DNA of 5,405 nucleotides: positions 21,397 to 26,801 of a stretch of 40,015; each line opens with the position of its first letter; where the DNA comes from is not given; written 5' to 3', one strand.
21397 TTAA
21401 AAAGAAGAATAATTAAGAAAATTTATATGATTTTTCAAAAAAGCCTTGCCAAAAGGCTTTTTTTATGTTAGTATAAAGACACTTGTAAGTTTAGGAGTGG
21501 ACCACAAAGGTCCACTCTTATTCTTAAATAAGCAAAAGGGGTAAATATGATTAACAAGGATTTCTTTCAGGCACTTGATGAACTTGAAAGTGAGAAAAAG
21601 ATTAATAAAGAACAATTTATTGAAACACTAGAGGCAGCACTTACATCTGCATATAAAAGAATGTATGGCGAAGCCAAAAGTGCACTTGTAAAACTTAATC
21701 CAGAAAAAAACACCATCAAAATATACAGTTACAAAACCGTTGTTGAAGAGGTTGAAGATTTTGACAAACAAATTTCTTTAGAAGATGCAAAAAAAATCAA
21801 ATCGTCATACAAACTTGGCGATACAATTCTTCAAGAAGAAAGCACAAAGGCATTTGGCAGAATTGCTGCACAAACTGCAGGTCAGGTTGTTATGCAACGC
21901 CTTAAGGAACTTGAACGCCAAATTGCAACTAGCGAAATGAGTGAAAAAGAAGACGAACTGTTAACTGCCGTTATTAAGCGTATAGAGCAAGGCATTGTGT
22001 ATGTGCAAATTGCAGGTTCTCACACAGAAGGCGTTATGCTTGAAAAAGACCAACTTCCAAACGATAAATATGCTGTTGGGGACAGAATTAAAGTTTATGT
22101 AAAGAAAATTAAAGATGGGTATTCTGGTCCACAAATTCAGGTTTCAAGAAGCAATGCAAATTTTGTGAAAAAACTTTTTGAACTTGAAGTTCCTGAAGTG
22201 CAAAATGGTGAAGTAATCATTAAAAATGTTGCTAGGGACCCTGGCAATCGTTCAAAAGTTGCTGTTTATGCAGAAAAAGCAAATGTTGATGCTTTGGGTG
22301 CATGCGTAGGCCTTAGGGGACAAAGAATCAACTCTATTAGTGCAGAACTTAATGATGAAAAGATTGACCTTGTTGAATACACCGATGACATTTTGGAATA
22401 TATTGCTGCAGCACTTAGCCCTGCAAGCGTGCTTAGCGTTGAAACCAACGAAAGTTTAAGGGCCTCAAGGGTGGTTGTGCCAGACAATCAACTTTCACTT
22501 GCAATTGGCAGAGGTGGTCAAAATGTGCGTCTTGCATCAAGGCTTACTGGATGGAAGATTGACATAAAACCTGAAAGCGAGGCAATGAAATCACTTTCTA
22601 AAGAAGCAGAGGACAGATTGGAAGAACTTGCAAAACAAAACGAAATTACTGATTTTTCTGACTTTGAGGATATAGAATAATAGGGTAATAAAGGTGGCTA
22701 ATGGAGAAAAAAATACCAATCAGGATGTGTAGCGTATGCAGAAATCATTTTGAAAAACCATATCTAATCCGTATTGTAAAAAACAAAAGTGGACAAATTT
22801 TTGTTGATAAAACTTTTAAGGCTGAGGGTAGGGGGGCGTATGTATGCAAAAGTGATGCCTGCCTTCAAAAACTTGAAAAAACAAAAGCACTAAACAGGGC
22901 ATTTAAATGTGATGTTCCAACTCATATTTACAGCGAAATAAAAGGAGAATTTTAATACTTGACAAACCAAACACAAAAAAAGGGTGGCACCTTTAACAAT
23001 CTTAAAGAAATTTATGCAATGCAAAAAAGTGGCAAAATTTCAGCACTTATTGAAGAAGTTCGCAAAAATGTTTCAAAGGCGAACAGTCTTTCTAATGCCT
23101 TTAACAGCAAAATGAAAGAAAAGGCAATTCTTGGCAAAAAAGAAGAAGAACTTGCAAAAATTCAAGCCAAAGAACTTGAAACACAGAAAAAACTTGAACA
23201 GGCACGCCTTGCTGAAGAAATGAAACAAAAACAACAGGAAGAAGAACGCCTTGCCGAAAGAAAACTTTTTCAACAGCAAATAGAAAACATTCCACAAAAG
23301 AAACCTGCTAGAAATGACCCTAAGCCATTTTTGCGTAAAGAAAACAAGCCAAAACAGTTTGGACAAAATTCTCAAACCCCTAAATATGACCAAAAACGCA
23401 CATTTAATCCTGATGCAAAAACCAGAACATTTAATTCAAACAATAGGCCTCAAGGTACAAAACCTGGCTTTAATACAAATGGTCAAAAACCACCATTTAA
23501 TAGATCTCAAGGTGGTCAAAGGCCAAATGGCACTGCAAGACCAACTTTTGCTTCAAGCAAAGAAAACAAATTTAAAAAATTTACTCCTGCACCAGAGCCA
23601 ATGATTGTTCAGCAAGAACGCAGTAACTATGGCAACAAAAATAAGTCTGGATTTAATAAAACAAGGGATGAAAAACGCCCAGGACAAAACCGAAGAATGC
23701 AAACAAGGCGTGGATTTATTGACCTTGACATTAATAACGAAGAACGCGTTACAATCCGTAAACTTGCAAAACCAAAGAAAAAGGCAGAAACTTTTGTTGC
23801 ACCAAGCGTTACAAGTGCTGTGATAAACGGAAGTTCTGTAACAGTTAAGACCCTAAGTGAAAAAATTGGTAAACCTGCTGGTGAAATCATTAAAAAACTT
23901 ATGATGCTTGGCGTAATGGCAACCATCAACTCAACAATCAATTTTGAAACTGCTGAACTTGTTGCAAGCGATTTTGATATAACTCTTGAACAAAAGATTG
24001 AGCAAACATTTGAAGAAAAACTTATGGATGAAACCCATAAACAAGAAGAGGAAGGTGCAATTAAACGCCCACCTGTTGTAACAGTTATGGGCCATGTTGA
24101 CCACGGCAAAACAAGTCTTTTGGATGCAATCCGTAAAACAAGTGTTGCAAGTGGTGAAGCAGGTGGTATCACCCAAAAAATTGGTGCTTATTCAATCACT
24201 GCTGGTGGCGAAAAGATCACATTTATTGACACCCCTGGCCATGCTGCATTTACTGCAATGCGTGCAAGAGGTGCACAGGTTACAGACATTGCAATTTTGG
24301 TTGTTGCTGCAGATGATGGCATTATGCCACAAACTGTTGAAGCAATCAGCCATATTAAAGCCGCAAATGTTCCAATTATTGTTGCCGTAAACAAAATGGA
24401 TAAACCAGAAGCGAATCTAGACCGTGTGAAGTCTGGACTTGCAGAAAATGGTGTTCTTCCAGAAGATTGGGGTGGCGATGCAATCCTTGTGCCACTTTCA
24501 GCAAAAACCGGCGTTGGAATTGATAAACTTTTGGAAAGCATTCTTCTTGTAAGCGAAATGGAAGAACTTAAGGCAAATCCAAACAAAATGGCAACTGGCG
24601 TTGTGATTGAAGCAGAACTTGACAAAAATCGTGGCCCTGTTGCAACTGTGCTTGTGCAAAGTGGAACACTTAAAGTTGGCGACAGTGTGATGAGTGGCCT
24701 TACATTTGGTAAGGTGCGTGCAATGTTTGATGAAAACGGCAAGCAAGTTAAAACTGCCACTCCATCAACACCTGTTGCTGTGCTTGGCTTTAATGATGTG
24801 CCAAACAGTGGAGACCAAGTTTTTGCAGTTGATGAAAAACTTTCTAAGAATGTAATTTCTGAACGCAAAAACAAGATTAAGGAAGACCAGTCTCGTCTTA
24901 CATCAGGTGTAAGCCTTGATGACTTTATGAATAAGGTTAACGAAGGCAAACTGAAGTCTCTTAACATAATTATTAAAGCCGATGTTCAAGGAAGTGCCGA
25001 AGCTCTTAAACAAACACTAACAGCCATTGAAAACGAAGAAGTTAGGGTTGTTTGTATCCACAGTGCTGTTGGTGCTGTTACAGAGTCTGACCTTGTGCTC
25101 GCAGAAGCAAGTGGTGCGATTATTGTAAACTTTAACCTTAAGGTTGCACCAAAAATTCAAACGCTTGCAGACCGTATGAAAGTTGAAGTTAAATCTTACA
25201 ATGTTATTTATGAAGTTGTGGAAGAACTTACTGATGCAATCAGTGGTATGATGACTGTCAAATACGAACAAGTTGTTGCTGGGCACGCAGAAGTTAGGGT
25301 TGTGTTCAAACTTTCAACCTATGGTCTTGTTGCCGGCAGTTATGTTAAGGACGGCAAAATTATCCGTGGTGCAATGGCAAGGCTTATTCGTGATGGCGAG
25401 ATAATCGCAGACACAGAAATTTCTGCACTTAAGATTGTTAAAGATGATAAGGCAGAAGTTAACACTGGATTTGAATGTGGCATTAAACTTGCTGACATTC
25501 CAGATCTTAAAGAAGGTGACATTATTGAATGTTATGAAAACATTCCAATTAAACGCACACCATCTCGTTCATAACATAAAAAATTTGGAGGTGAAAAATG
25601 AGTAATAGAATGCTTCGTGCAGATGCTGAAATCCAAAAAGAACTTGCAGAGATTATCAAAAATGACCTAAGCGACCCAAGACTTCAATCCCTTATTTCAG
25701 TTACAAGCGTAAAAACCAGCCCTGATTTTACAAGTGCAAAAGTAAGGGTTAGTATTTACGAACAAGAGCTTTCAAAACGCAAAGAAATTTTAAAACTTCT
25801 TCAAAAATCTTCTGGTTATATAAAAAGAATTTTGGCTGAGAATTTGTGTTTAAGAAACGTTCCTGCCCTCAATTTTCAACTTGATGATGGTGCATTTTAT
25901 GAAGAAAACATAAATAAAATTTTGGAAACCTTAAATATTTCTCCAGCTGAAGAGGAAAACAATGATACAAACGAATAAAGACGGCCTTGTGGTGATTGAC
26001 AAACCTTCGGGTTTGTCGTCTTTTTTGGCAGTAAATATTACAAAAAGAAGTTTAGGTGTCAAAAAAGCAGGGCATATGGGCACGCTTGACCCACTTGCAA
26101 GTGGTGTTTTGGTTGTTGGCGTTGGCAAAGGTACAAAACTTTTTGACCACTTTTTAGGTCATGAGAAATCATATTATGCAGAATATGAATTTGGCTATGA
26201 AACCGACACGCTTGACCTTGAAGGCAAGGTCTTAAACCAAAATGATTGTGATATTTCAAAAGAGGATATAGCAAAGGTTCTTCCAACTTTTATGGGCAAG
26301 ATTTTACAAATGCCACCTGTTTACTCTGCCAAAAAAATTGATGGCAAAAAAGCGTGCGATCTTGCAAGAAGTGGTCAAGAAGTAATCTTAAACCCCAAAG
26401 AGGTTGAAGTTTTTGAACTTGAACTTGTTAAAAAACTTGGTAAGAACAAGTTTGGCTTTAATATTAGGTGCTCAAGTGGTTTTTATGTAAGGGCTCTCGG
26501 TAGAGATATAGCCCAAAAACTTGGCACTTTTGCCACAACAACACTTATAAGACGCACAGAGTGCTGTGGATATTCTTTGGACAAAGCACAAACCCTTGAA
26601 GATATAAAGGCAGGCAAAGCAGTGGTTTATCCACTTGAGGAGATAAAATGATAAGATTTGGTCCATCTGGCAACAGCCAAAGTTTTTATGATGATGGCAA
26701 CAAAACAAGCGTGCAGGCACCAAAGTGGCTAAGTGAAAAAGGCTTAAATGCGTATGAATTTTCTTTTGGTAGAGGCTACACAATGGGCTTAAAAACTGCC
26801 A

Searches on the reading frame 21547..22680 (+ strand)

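Call 10: search_protein_families(library=pfam, proteins=[window:21547-22680:+], max_evalue=0.001)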
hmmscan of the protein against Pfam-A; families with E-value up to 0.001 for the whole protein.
window:21547-22680:+ (377 aa): 7 families
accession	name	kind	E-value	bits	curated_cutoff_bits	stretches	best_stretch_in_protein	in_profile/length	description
PF08529.16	NusA_N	-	7.9e-38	129.8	23.8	1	5-125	1-119/119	NusA N-terminal domain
PF13184.12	KH_5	-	1.8e-29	102.1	27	1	232-299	1-68/69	NusA-like KH domain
PF07650.23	KH_2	-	3e-05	24.2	22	0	282-330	2-50/78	KH domain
PF23095.1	KH_NusA_C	-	9e-05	22.9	34.2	1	313-341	7-35/59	Transcription termination/antitermination protein NusA, KH domain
PF19068.5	DUF5764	-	0.00015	22.2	29.2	1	13-93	4-78/133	Family of unknown function (DUF5764)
PF00013.35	KH_1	-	0.00018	21.6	21.5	0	308-345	3-41/66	KH domain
PF00575.29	S1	-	0.0002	22.1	22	1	134-191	3-65/74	S1 RNA binding domain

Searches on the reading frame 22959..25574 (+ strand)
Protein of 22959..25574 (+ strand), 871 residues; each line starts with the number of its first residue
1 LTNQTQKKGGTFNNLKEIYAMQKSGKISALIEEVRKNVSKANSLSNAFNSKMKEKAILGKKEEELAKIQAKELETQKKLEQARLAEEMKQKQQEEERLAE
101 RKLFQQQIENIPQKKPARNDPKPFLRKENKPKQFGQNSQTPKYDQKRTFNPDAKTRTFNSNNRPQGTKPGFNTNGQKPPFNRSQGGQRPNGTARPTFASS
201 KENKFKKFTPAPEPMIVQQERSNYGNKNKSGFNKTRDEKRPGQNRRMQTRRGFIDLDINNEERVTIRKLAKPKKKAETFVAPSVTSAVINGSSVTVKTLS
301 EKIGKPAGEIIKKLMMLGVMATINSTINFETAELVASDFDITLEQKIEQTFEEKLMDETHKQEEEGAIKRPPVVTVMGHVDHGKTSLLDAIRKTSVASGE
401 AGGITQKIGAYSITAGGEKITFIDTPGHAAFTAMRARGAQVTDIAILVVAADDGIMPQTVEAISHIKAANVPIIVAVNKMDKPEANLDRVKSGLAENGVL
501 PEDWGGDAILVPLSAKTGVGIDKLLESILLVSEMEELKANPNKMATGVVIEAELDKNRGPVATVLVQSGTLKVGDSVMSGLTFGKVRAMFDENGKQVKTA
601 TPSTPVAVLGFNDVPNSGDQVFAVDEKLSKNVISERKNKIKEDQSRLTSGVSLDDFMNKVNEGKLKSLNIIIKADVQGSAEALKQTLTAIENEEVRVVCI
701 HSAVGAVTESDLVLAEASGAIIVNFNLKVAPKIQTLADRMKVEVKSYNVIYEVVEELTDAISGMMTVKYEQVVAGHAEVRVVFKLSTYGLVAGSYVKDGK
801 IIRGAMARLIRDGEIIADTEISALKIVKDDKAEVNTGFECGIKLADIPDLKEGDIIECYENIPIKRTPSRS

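Call 10: search_protein_families(library=pfam, proteins=[window:22959-25574:+], max_evalue=0.001)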
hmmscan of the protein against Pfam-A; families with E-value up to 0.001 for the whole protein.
window:22959-25574:+ (871 aa): 7 families
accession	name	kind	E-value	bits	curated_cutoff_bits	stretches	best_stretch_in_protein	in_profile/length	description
PF00009.33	GTP_EFTU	-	3.7e-37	128.2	26.5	1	373-529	5-183/188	Elongation factor Tu GTP binding domain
PF11987.13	IF-2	-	4.7e-37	126.9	27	1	646-757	5-116/117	Translation-initiation factor 2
PF22042.2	EF-G_D2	-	8.7e-31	106.3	27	1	545-622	2-82/84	Elongation factor G domain 2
PF04760.21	IF2_N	-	1.6e-16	60.2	25.3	1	293-341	3-52/53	Translation initiation factor IF-2, N-terminal region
PF01926.29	MMR_HSR1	-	2.6e-11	44.1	21.9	1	374-479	2-113/113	50S ribosome-binding GTPase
PF03144.31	GTP_EFTU_D2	-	4.3e-06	27.5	30.3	0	789-856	1-72/73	Elongation factor Tu domain 2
PF02421.24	FeoB_N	-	2.4e-05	24.3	27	1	374-526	3-154/156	Ferrous iron transport protein B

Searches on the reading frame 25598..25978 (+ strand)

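Call 10: search_protein_families(library=pfam, proteins=[window:25598-25978:+], max_evalue=0.001)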
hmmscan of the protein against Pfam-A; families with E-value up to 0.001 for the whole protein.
window:25598-25978:+ (126 aa): 1 family
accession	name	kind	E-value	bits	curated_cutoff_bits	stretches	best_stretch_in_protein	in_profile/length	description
PF02033.23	RBFA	-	8.3e-28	97.2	34.7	1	4-109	1-105/105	Ribosome-binding factor A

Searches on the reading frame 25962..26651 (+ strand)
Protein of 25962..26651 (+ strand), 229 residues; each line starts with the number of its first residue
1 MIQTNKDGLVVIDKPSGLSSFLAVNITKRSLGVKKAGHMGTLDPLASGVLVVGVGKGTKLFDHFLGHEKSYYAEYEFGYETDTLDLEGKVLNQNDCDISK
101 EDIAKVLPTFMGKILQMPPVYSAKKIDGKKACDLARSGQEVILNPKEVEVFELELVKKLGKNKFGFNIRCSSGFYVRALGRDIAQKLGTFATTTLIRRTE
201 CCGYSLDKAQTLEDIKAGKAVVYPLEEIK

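Call 10: search_protein_families(library=pfam, proteins=[window:25962-26651:+], max_evalue=0.001)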
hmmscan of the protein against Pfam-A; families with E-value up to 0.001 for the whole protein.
window:25962-26651:+ (229 aa): 2 families
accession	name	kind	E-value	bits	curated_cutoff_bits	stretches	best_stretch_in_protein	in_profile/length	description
PF01509.24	TruB_N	-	2e-49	168.3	27.3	1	28-176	1-149/149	TruB family pseudouridylate synthase (N terminal domain)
PF16198.10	TruB_C_2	-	0.00025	21.5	29.3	1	177-217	1-41/66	tRNA pseudouridylate synthase B C-terminal domain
